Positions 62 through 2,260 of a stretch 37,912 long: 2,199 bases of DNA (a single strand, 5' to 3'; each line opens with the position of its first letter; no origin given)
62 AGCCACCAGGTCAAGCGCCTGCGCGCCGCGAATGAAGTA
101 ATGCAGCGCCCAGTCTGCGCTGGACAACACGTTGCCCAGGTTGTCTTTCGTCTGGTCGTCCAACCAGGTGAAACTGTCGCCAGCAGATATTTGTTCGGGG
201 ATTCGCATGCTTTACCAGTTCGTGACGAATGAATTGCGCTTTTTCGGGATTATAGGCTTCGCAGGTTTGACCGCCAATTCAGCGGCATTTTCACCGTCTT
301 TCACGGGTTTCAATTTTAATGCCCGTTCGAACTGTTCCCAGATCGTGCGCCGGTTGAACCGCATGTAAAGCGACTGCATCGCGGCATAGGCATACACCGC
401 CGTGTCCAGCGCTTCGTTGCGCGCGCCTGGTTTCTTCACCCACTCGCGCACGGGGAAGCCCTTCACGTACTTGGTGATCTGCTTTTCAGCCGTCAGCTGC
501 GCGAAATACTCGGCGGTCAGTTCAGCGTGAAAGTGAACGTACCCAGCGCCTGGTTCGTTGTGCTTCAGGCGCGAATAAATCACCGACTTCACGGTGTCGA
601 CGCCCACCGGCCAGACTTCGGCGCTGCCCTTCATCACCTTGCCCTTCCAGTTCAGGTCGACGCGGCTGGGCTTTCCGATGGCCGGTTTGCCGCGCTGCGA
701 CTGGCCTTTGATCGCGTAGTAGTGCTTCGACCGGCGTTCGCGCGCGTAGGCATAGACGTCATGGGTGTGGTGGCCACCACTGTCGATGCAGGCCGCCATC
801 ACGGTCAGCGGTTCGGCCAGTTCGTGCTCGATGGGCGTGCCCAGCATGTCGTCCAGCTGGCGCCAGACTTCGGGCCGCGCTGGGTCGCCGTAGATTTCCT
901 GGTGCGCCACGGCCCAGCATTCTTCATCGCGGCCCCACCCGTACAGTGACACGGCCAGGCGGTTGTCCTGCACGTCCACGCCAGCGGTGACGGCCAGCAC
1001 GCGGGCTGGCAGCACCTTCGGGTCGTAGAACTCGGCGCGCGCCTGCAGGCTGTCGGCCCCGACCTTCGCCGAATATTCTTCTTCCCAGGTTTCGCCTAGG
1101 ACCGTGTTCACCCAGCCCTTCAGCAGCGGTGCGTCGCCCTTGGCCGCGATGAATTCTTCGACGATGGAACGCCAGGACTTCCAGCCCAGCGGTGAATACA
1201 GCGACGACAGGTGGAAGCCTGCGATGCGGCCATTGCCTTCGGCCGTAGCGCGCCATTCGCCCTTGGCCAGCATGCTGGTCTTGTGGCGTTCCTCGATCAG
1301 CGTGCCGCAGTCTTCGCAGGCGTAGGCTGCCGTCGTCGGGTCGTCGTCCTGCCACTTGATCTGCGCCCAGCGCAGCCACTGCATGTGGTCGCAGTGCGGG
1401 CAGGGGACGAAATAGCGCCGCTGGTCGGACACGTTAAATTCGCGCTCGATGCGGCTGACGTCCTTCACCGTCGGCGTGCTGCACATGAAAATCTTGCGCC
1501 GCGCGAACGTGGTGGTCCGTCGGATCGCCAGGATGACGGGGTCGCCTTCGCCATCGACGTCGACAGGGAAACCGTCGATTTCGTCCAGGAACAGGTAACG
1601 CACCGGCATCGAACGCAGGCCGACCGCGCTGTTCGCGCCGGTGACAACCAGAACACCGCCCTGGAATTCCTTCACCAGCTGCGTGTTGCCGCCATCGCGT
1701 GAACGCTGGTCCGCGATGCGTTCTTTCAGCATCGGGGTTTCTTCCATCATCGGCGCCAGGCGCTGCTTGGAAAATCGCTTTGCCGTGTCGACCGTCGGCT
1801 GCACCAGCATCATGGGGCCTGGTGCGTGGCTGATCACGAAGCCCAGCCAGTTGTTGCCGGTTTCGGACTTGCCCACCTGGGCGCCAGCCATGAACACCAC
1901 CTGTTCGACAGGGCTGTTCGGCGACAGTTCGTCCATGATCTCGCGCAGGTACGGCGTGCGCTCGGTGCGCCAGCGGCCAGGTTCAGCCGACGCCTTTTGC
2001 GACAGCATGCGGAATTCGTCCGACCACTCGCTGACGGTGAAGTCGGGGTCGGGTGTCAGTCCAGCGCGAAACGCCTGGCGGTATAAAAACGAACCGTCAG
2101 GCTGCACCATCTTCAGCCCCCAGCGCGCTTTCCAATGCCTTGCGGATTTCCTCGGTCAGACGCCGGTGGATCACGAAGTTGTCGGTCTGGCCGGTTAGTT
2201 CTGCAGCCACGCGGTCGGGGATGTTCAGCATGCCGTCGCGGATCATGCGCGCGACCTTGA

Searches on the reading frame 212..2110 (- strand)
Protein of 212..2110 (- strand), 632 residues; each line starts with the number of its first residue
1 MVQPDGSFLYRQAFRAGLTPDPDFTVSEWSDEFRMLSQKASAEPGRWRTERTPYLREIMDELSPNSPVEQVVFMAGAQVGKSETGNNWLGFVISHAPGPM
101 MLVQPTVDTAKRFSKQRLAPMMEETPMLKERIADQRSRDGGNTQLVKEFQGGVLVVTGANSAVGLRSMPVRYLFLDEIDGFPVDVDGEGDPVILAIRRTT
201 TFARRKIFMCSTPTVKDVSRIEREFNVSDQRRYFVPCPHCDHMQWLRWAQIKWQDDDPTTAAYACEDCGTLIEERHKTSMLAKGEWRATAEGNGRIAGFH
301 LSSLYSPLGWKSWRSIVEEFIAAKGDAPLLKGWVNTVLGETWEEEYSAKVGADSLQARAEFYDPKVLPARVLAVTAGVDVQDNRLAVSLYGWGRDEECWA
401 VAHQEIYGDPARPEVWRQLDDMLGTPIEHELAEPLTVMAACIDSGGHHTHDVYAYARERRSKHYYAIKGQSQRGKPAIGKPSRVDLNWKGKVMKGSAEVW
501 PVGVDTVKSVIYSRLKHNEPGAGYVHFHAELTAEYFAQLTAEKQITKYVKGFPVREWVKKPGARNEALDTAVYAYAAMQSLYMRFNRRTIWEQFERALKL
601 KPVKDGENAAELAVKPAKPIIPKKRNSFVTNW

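Call 58: search_protein_families(library=pfam, proteins=[window:212-2110:-], max_evalue=0.001)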
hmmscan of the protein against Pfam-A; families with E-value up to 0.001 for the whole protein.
window:212-2110:- (632 aa): 2 families
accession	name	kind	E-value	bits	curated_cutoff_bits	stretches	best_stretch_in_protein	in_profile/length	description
PF05876.18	GpA_ATPase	-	1.2e-102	343.2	25.6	1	41-286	1-247/247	Phage terminase large subunit gpA, ATPase domain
PF20454.4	GpA_nuclease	-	4.3e-101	338.4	22.5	1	296-584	1-290/294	Terminase large subunit gpA, endonuclease domain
